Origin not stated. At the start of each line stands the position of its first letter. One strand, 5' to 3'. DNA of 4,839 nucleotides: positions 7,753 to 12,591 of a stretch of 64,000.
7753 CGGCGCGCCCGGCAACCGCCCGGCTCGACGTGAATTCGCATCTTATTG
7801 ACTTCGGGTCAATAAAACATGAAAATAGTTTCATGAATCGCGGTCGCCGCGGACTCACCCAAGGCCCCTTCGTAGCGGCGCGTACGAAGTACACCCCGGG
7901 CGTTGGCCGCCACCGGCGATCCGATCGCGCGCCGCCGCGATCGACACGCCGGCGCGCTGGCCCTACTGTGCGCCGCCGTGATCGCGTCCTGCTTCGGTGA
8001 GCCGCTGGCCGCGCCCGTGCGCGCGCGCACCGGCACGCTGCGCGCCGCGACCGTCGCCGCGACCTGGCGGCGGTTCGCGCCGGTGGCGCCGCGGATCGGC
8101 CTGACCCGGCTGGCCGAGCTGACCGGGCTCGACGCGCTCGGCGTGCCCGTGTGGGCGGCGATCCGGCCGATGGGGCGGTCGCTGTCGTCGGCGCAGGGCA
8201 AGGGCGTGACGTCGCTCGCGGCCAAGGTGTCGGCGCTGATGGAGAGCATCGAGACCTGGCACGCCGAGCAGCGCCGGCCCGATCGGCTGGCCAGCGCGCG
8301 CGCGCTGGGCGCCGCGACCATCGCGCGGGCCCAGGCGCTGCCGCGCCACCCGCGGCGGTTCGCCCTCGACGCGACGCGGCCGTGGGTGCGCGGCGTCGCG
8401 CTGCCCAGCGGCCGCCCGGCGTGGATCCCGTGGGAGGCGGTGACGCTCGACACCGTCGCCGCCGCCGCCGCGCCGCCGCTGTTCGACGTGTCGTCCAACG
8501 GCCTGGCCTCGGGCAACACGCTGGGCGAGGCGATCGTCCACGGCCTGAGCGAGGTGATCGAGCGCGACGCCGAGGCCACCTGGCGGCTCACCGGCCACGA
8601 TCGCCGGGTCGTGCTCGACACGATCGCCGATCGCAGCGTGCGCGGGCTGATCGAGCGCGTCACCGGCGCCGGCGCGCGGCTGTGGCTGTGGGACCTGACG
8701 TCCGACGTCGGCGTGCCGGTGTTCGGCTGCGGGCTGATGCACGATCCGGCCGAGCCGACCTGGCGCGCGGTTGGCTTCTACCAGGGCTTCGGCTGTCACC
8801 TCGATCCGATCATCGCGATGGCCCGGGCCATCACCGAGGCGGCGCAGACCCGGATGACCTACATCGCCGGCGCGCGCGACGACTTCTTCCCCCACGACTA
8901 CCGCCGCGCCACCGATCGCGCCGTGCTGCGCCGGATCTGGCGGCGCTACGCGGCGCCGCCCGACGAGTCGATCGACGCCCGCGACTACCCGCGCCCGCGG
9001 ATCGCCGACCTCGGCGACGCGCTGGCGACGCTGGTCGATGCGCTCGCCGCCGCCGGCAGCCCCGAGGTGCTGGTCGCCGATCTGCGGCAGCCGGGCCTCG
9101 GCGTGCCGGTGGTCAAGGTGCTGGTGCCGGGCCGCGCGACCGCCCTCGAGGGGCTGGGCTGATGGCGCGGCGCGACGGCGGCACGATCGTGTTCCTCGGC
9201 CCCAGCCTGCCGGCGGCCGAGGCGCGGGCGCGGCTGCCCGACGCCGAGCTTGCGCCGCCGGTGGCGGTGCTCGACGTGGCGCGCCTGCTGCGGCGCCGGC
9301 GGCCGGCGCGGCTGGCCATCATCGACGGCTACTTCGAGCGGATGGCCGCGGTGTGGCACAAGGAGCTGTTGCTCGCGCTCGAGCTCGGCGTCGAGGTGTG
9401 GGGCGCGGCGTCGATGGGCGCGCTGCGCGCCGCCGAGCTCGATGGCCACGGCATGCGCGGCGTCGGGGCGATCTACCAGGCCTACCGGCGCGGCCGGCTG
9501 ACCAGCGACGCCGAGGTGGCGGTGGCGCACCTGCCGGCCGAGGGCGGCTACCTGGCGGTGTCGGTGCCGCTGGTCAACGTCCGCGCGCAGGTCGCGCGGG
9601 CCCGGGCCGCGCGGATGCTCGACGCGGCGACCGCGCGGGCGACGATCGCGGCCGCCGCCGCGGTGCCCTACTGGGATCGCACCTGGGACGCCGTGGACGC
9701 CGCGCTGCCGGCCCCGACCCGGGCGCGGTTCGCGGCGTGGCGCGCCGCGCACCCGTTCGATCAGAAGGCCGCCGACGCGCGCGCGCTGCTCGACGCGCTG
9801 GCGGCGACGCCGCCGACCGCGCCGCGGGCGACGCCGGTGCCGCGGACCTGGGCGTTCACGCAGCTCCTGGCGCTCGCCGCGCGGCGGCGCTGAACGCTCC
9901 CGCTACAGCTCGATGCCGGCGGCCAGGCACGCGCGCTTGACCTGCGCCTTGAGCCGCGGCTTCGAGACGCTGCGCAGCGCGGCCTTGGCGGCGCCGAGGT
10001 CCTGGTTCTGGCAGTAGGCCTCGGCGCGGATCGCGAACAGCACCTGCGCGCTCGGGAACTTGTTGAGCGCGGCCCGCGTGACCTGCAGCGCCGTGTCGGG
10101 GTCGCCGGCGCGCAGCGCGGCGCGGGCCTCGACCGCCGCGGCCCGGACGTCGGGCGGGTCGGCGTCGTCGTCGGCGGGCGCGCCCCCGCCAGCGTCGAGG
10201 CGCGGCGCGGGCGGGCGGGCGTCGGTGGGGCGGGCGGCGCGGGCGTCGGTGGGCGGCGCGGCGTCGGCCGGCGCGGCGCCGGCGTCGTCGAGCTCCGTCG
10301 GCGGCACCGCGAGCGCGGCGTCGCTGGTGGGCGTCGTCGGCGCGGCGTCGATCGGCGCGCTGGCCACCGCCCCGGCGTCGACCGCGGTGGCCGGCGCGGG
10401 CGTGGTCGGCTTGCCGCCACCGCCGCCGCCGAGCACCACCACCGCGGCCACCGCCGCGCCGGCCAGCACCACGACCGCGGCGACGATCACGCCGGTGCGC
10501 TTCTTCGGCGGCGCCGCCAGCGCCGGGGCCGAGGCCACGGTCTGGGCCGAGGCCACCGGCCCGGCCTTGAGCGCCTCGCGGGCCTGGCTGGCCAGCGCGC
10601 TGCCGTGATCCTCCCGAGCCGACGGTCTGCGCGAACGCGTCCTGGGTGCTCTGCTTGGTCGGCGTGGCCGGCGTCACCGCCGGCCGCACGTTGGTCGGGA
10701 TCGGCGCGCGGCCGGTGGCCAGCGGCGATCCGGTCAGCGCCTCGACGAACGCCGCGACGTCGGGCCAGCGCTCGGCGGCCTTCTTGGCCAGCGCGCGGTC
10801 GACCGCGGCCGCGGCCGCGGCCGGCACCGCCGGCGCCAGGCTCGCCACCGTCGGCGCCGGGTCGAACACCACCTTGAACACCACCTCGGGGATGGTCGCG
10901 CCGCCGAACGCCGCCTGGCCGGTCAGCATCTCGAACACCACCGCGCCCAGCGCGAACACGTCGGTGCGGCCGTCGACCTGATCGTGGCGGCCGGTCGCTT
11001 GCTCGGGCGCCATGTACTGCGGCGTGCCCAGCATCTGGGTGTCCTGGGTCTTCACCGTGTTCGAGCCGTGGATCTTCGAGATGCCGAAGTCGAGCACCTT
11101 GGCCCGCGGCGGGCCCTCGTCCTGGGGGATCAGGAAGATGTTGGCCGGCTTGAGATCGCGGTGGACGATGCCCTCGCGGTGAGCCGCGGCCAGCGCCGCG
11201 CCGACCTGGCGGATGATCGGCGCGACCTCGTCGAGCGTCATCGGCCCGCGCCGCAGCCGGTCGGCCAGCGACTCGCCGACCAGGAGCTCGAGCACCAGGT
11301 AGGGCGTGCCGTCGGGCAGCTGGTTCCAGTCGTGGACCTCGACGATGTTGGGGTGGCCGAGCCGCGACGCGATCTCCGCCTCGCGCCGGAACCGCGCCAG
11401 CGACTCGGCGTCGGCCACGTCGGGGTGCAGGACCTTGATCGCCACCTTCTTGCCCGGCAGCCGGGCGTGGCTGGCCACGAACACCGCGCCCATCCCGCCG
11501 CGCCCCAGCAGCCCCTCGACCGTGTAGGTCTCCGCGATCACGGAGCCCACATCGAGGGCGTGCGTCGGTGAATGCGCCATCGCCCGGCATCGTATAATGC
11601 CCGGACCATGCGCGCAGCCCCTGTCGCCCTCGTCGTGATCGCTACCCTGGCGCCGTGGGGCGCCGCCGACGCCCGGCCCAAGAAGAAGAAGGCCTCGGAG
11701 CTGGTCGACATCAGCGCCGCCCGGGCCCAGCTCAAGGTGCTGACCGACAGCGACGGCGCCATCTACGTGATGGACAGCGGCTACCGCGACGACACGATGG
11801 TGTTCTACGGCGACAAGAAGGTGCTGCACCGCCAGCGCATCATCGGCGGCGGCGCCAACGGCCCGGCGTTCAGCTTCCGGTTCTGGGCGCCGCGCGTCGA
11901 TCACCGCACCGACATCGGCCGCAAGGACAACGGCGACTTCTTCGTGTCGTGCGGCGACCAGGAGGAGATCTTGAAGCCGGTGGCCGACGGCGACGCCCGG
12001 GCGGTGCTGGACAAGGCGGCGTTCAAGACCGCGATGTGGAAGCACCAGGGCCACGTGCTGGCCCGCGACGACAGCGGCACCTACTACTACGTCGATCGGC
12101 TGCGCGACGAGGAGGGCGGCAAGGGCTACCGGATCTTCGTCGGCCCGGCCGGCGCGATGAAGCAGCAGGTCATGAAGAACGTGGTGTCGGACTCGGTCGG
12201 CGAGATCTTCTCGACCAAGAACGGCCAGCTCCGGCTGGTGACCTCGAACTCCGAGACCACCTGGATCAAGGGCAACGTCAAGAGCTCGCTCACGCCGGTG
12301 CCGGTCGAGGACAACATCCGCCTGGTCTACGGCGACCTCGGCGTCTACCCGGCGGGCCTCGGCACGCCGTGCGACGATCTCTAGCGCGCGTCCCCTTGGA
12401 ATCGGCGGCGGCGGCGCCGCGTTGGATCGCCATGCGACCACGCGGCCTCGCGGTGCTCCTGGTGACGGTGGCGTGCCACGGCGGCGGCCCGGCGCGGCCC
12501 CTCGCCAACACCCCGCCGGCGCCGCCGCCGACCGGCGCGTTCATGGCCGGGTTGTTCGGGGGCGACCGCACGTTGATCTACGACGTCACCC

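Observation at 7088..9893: Stand-alone YcaO-TfuA thioamidation-type gene pair with no recognisable precursor peptide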

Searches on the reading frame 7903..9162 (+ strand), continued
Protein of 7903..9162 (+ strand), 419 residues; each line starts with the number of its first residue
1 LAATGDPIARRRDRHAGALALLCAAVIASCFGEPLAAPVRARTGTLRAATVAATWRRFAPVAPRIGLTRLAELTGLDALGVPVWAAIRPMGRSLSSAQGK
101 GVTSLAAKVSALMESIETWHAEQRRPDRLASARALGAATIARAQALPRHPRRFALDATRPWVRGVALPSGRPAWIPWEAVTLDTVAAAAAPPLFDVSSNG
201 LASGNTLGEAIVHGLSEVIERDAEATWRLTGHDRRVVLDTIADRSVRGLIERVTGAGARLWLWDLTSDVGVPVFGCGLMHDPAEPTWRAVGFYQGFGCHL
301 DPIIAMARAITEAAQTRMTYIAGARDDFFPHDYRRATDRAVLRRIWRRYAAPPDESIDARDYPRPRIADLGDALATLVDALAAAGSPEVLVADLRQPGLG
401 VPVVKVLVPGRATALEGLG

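Call 15: find_related_loci(query=A1, collection=genome_contigs, flank=10000)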
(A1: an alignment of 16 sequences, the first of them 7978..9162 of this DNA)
Query A1 (394 aa) in genome_contigs; peptide patterns used: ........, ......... (x = any residue, [..] = any of these).
600 stretches matched a pattern (row limit reached: there are more); 484 encode a relative of the query (tblastn E <= 1e-3); the best 80 are kept; 80 distinct loci.
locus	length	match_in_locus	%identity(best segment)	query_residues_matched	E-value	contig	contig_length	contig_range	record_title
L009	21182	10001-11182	95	1-394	0e+0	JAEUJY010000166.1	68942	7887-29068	MAG: Myxococcales bacterium isolate new MAG-81 k141_1219686, whole genome shotgun sequence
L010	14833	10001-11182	79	1-394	0e+0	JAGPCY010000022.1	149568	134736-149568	MAG: Kofleriaceae bacterium isolate Gw_SlAct_bin_340 Gw_SlAct_114_length_149568_cov_35.531059, whole genome shotgun sequ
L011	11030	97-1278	72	1-394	0e+0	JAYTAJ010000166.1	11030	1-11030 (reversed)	MAG: Myxococcales bacterium isolate GFS_13875 GFS_13875_165, whole genome shotgun sequence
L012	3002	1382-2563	71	2-394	0e+0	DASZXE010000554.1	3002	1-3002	MAG TPA_asm: Kofleriaceae bacterium isolate SMAG_U6175 k141_930771, whole genome shotgun sequence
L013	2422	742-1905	58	2-394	1e-138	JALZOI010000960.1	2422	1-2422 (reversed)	MAG: Myxococcota bacterium isolate MSU bin107 SD1459_NODE_26562_length_2422_cov_3.335948, whole genome shotgun sequence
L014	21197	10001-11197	59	1-394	6e-131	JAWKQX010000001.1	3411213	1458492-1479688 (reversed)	MAG: Kofleriaceae bacterium isolate BC1.218 BC1.218.fa-1, whole genome shotgun sequence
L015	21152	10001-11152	57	6-394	4e-129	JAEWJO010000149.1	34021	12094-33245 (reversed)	MAG: Proteobacteria bacterium isolate OH_PBrB_153 k127_446392, whole genome shotgun sequence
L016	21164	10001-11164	57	1-394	2e-128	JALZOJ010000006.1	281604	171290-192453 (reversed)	MAG: Myxococcota bacterium isolate MSU bin108 SD1459_NODE_6_length_281604_cov_14.655922, whole genome shotgun sequence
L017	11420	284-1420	57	12-394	7e-128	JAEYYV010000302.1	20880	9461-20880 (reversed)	MAG: Proteobacteria bacterium isolate OH_CBlB_67 k127_1884587, whole genome shotgun sequence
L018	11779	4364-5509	58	10-394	5e-128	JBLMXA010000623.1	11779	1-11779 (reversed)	MAG: Acidobacteriota bacterium isolate MAG268 PRJNA957066_bin48_renamed_622, whole genome shotgun sequence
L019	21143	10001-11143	59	7-394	1e-127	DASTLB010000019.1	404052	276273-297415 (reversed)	MAG TPA_asm: Kofleriaceae bacterium isolate SMAG_U2472 k141_551677, whole genome shotgun sequence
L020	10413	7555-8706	59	7-394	2e-127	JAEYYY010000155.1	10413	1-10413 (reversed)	MAG: Proteobacteria bacterium isolate OH_CBlB_71 k127_10350, whole genome shotgun sequence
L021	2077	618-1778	57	7-394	5e-135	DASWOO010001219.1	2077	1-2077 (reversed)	MAG TPA_asm: Kofleriaceae bacterium isolate SMAG_U3443 k141_163700, whole genome shotgun sequence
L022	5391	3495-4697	56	7-394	1e-126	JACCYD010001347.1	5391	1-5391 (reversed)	MAG: Deltaproteobacteria bacterium isolate MGR_bin195 SD2897-2912_k127_4566436, whole genome shotgun sequence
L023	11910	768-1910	58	7-394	7e-126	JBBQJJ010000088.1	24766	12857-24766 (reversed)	MAG: Haliangiales bacterium isolate Co_metawrap_728 Cmw_728_k141_26491440_length_24766_cov_10.0000, whole genome shotgun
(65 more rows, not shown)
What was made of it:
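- The pair is retained across dozens of species-level genomes (call 15).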

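Call 47: search_solved_structures(query=window:7978-9162:+, max_evalue=0.001, show_alignments=2)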
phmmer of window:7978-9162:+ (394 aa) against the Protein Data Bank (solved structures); distinct sequences matched with E-value up to 0.001: 6.
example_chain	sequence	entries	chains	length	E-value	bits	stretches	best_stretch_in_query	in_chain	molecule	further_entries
6pe3_A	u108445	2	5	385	2.1e-30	109.3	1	19-385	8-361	Uncharacterized protein MJ1094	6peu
4bs9_A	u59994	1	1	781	1.8e-23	86.5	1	170-386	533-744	TRUD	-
4v1t_A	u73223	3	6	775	1.4e-22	83.5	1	171-386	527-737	LYND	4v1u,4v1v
7u58_A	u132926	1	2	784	1e-17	67.5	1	171-385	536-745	MusD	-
6ci7_A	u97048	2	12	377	6.2e-13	51.8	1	72-387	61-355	YcaO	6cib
4q84_A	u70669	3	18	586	3.3e-05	26.3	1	173-292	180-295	Ribosomal protein S12 methylthiotransferase accessory factor YcaO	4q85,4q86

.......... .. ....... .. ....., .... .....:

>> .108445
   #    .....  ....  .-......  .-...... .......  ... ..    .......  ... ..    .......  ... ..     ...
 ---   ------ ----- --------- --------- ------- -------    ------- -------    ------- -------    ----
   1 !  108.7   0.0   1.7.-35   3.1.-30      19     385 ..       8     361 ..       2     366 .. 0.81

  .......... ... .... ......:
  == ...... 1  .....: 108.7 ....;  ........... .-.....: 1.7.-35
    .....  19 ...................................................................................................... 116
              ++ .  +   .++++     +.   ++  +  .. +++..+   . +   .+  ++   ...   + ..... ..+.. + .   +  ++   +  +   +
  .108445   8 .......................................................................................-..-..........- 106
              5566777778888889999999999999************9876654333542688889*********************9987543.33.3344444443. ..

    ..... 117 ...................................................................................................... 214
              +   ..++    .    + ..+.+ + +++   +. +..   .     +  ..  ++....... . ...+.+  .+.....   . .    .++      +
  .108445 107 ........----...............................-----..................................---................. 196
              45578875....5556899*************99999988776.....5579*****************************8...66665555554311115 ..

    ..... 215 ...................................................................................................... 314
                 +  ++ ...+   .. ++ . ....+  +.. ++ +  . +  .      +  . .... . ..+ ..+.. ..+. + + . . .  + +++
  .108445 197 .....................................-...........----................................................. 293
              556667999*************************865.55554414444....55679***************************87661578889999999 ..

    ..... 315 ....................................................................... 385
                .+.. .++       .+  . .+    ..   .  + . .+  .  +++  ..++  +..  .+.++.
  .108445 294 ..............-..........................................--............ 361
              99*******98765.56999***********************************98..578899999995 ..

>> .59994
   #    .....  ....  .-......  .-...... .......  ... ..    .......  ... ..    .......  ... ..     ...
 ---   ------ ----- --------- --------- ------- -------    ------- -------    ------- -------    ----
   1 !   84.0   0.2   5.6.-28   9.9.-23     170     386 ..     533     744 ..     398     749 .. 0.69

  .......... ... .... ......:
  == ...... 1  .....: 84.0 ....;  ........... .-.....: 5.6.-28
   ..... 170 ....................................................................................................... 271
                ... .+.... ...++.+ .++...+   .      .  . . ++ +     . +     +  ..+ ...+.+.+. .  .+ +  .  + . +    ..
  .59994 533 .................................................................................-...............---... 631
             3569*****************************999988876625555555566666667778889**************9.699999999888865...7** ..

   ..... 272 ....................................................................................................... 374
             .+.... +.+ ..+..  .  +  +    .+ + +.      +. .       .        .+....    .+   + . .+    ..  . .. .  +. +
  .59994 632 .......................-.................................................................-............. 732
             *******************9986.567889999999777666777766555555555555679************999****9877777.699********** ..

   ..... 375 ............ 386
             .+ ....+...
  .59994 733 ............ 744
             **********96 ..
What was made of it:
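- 7978..9162 (+): ycaO, 394 aa, TfuA-associated (thioamide-type) YcaO. Best PDB hit is MJ1094 (6PE3/6PEU) at E 2e-30 (call 47).
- On TfuA-associated (thioamide-forming) YcaO: The top PDB hit is MJ1094 (call 47).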

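Call 89: search_protein_families(library=padloc, proteins=[window:7978-9162:+], max_evalue=0.001)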
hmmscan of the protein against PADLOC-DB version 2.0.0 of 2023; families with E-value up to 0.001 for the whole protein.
window:7978-9162:+ (394 aa): 0 families

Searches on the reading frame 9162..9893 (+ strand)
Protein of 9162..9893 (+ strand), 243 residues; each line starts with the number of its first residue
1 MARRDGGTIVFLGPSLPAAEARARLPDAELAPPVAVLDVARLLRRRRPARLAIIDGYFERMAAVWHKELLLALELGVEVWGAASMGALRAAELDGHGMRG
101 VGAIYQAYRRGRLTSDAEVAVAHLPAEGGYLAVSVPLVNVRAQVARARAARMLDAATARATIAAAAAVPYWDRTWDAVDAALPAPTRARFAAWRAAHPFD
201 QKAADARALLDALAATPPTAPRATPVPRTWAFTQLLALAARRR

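Call 5: search_protein_families(library=pfam, proteins=[window:9162-9893:+], max_evalue=0.01)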
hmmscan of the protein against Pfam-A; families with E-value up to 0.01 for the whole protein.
window:9162-9893:+ (243 aa): 1 family
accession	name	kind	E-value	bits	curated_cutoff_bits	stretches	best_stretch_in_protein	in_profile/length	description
PF07812.18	TfuA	-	4.5e-42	143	30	1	55-174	1-119/119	TfuA-like protein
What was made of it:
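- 9162..9893 (+): tfuA, 243 aa, overlapping the ycaO stop codon by 1 nt (TGATG). Pfam TfuA domain E 4.5e-42 (call 5).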

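Call 6: search_protein_families(library=ncbifam, proteins=[window:9162-9893:+], max_evalue=0.01)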
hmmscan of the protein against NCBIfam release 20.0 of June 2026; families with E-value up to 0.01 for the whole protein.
window:9162-9893:+ (243 aa): 1 family
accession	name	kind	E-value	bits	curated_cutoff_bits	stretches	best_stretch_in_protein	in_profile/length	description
NF033432.0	ThioGly_TfuA_rel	equivalog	1.2e-50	171.8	235.2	1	8-213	2-208/211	TfuA-related McrA-glycine thioamidation protein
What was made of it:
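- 9162..9893 (+): NCBIfam NF033432 at 172 bits, below its 235-bit cutoff (call 6).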

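Call 48: search_solved_structures(query=window:9162-9893:+, max_evalue=0.01, show_alignments=1)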
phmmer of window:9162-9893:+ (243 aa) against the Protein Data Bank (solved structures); distinct sequences matched with E-value up to 0.01: 1.
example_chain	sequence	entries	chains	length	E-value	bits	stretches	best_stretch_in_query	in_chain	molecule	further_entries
6xp8_A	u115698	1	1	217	2e-26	96.6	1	8-175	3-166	TfuA domain-containing protein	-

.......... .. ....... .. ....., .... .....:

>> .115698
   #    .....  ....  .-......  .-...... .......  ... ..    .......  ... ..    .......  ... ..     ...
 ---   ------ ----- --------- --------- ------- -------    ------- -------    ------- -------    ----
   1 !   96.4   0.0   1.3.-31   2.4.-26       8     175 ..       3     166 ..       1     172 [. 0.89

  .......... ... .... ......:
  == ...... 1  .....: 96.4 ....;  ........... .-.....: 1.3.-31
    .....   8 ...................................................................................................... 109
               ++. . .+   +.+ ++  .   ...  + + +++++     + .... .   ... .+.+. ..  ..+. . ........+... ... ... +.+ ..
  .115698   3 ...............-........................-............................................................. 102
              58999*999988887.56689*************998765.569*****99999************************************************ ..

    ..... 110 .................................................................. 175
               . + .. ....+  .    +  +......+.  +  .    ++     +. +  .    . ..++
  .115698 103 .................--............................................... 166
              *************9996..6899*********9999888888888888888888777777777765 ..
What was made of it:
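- The nearest solved structures are the thioamide-forming MJ1094 and an archaeal TfuA (calls 47, 48).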

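Call 89: search_protein_families(library=padloc, proteins=[window:9162-9893:+], max_evalue=0.001)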
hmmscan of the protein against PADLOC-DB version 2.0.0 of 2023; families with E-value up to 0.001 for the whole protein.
window:9162-9893:+ (243 aa): 0 families

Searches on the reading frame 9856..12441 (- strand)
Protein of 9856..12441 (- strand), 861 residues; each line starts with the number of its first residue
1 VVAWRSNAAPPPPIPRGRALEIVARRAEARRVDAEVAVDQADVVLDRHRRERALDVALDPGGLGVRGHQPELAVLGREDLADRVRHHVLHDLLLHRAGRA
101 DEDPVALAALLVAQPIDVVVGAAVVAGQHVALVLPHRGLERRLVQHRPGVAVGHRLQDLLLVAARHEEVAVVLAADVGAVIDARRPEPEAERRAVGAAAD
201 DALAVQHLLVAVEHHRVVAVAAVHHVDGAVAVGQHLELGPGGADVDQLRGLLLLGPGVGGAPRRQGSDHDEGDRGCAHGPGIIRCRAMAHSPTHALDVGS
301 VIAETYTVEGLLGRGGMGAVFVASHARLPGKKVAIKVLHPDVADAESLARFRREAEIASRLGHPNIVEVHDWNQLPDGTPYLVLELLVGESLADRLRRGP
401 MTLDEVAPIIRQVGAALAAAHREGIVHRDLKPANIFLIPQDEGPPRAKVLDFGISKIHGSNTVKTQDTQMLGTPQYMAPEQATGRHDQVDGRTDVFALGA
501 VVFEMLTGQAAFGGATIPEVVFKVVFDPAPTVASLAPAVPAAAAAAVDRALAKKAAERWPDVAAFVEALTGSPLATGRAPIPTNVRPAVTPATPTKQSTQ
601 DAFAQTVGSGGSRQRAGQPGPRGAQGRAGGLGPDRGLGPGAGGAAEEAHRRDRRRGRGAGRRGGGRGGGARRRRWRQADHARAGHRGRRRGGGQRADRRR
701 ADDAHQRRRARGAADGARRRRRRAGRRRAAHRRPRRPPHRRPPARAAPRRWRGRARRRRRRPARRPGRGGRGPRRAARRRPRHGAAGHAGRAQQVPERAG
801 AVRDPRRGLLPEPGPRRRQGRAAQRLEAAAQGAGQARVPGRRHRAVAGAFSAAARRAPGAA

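Call 5: search_protein_families(library=pfam, proteins=[window:9856-12441:-], max_evalue=0.01)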
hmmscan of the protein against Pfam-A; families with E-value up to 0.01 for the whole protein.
window:9856-12441:- (861 aa): 4 families
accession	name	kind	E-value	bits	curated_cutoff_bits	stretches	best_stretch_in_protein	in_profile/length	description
PF00069.31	Pkinase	-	2.5e-43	148.8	31.7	1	306-516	1-201/263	Protein kinase domain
PF07714.23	PK_Tyr_Ser-Thr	-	9.4e-26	91.1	23.1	1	310-521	5-214/258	Protein tyrosine and serine/threonine kinase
PF03109.22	ABC1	-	1.3e-06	28.2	22.9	1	379-460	142-219/244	ABC1 atypical kinase-like domain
PF06293.20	Kdo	-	0.00014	21.8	21.3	1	409-453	123-167/207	Lipopolysaccharide kinase (Kdo/WaaP) family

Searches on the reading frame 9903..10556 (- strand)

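Call 5: search_protein_families(library=pfam, proteins=[window:9903-10556:-], max_evalue=0.01)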
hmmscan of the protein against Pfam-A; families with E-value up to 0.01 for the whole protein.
window:9903-10556:- (217 aa): 2 families
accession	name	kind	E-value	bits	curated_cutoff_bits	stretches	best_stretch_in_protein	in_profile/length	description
PF13428.12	TPR_14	-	0.00056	20.8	23.5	0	142-171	6-36/44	Tetratricopeptide repeat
PF14559.12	TPR_19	-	0.00098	19.8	25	1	147-208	1-63/68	Tetratricopeptide repeat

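Call 6: search_protein_families(library=ncbifam, proteins=[window:9903-10556:-], max_evalue=0.01)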
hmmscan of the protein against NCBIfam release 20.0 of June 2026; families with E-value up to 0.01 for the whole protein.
window:9903-10556:- (217 aa): 2 families
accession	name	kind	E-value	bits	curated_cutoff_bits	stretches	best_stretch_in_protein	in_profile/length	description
NF052415.1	T3SS_chap_SctY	equivalog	3.6e-05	24.2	70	1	131-196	34-102/106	type III secretion apparatus assembly chaperone SctY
NF007302.0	PRK09782.1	equivalog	0.0046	14.9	1223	1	146-196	586-637/990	phage receptor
